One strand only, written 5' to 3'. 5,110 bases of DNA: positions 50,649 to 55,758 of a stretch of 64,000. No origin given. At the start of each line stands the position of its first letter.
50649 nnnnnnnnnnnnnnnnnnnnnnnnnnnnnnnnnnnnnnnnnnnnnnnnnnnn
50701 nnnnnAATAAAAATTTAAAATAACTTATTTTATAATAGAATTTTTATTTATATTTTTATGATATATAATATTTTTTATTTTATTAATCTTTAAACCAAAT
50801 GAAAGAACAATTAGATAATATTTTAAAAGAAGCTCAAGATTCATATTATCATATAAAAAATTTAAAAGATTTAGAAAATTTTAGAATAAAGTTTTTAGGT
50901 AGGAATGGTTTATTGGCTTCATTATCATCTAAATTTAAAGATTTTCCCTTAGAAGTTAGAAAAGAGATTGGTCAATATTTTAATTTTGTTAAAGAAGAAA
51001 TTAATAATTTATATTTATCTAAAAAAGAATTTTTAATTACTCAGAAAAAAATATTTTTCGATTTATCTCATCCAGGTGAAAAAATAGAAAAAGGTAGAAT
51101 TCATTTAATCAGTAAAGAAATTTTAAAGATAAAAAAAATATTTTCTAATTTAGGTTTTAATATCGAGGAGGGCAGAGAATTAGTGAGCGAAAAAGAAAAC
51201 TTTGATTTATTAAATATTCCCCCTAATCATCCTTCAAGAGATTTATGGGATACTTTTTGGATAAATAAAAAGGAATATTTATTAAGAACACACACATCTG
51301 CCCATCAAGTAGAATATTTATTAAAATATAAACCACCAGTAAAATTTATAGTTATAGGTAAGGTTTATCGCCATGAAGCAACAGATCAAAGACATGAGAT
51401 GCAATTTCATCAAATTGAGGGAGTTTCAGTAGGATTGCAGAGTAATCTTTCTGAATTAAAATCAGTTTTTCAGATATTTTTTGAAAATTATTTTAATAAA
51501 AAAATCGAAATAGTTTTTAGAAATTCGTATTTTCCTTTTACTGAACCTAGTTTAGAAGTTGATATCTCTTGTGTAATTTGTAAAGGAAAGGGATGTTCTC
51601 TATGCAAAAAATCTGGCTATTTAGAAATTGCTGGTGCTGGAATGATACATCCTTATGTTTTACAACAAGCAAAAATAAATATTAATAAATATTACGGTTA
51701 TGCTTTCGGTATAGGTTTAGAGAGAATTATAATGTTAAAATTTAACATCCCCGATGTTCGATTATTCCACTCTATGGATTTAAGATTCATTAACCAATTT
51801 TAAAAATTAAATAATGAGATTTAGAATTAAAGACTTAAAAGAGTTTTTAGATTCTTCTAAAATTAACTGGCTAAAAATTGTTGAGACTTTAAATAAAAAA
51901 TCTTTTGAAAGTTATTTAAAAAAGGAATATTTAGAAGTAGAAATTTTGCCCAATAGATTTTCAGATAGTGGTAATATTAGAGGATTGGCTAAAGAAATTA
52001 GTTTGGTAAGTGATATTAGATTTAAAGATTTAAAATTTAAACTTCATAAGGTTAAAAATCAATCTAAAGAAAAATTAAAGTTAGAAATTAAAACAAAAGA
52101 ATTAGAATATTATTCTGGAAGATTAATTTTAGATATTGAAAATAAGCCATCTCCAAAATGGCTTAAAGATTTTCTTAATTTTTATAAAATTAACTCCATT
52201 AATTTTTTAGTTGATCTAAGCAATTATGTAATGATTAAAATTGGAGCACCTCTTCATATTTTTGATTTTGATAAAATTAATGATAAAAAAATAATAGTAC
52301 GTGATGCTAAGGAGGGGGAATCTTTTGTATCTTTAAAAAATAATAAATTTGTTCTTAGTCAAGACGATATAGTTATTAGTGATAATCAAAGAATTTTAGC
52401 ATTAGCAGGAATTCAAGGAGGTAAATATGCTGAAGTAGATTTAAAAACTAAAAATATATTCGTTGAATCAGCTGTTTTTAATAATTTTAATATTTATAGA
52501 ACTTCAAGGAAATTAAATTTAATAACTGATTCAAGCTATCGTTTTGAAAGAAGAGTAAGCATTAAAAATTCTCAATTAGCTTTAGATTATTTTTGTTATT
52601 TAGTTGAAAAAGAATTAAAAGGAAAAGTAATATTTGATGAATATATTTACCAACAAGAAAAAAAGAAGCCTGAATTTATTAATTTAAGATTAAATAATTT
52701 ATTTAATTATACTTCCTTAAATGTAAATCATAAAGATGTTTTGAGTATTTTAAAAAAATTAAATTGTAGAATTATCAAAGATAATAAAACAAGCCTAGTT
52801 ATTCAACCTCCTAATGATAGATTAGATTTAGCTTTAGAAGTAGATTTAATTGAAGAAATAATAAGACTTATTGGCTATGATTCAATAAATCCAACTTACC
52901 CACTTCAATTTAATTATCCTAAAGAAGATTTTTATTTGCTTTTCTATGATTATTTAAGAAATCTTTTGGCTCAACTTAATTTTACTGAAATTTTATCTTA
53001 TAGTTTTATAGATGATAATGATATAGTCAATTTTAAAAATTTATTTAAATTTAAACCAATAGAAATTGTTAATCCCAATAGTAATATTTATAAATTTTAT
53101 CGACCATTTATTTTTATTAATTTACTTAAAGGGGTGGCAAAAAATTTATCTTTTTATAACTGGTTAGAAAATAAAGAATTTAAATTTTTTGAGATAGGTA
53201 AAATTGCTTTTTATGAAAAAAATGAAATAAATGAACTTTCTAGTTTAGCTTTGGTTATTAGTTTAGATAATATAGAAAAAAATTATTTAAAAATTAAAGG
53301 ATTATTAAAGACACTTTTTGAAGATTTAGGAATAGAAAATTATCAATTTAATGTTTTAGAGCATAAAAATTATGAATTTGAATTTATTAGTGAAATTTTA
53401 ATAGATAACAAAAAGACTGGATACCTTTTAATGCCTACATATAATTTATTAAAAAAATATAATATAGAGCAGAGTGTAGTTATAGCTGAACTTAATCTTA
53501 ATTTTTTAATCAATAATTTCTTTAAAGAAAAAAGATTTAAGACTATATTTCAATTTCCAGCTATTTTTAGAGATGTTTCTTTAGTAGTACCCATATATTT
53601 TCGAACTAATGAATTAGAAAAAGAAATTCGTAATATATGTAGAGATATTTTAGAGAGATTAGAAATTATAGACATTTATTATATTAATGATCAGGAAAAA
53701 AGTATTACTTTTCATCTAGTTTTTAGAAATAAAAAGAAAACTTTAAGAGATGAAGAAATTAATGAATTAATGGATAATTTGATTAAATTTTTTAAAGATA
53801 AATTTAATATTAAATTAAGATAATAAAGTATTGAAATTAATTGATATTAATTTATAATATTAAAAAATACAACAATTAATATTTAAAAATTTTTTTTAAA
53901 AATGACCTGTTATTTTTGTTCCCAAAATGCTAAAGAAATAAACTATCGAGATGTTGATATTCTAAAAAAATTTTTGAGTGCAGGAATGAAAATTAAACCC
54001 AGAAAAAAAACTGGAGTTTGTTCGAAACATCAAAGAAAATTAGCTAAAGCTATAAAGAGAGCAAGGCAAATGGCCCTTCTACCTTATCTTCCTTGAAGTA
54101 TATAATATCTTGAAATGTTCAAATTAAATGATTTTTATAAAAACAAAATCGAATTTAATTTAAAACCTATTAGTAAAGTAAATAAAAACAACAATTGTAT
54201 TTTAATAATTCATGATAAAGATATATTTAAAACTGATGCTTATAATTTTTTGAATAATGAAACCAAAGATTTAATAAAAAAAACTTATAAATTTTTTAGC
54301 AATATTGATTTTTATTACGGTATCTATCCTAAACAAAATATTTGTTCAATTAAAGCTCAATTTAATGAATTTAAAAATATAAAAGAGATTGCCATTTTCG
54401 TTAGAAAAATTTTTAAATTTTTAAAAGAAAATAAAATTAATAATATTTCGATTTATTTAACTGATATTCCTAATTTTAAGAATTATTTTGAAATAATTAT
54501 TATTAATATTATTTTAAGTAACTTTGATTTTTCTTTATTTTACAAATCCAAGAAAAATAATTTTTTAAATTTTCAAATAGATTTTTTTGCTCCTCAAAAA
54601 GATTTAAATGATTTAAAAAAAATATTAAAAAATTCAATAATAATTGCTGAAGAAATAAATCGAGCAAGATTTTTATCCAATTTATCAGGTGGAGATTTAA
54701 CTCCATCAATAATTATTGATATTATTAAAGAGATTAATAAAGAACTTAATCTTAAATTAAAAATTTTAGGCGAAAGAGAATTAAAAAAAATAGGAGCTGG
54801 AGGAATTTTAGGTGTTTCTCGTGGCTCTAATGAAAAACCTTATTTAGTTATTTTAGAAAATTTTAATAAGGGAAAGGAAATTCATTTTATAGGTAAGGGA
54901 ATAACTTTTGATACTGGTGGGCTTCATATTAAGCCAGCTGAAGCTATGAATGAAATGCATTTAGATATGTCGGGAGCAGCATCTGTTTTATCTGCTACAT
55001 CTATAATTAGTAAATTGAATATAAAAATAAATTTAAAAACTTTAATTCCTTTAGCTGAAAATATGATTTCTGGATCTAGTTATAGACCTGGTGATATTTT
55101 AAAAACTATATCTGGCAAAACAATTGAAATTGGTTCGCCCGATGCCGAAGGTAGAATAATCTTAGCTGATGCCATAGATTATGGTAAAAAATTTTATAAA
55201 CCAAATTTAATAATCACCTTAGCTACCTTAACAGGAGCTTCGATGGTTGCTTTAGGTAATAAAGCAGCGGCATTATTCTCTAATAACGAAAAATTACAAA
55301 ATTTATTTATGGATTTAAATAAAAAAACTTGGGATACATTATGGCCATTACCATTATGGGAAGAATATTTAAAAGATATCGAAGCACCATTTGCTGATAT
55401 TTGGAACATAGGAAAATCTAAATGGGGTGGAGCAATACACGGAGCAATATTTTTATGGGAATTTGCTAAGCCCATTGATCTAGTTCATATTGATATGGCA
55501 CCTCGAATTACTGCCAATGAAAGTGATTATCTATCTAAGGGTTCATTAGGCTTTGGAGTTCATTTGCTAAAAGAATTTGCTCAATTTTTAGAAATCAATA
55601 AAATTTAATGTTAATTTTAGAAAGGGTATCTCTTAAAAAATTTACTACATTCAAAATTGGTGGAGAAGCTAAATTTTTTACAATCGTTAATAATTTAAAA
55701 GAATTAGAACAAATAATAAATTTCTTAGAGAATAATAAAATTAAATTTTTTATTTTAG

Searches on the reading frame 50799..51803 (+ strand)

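Call 15: search_protein_families(library=pfam, proteins=[window:50799-51803:+], max_evalue=0.001)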
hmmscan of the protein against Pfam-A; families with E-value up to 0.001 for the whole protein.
window:50799-51803:+ (334 aa): 3 families
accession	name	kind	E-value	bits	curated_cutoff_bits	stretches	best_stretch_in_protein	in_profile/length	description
PF01409.25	tRNA-synt_2d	-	1.9e-83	280.1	19.8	1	88-334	3-246/246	tRNA synthetases class II core domain (F)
PF02912.23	Phe_tRNA-synt_N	-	3.5e-14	53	22.3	1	20-81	1-62/69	Aminoacyl tRNA synthetase class II, N-terminal domain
PF00587.30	tRNA-synt_2b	-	1.1e-05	26.1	29.3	1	164-274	20-139/179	tRNA synthetase class II core domain (G, H, P, S and T)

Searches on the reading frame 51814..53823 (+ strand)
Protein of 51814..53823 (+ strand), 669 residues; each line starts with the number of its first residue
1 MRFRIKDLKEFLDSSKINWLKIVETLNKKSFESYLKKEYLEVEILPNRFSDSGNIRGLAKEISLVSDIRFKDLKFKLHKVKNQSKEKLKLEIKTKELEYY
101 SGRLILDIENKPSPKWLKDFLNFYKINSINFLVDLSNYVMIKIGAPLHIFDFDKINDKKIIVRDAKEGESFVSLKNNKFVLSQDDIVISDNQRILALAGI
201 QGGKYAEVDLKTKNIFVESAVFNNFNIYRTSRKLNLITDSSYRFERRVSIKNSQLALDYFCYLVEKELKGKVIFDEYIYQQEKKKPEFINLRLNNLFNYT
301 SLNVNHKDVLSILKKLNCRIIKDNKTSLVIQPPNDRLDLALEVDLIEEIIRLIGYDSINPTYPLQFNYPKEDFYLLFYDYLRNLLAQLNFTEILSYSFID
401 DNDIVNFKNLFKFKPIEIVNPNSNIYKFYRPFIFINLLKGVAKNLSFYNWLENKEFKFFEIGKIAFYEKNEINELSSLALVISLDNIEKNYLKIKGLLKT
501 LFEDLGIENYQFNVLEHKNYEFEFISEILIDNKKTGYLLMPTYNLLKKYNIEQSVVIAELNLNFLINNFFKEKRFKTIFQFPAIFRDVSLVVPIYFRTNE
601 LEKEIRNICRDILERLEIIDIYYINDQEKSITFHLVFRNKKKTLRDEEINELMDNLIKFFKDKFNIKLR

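Call 14: search_protein_families(library=pfam, proteins=[window:51814-53823:+], max_evalue=0.001)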
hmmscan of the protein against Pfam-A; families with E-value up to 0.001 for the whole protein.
window:51814-53823:+ (669 aa): 4 families
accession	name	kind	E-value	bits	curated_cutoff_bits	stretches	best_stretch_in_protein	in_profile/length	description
PF03483.22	B3_4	-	1.9e-54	184.4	29.3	1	98-266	3-171/174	B3/4 domain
PF17759.6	tRNA_synthFbeta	-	4.8e-24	85.5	22.4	1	376-562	20-214/214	Phenylalanyl tRNA synthetase beta chain CLM domain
PF03147.19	FDX-ACB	-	1e-19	71.2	31.1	1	580-669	2-94/94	Ferredoxin-fold anticodon binding domain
PF03484.21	B5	-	2.6e-13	50.4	28.6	1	289-355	1-67/67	tRNA synthetase B5 domain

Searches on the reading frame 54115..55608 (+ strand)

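Call 14: search_protein_families(library=pfam, proteins=[window:54115-55608:+], max_evalue=0.001)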
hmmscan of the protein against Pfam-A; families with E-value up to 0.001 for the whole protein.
window:54115-55608:+ (497 aa): 1 family
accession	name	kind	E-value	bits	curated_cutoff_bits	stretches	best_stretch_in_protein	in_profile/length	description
PF00883.26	Peptidase_M17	-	3.1e-95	319.5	25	1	183-485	2-309/310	Cytosol aminopeptidase family, catalytic domain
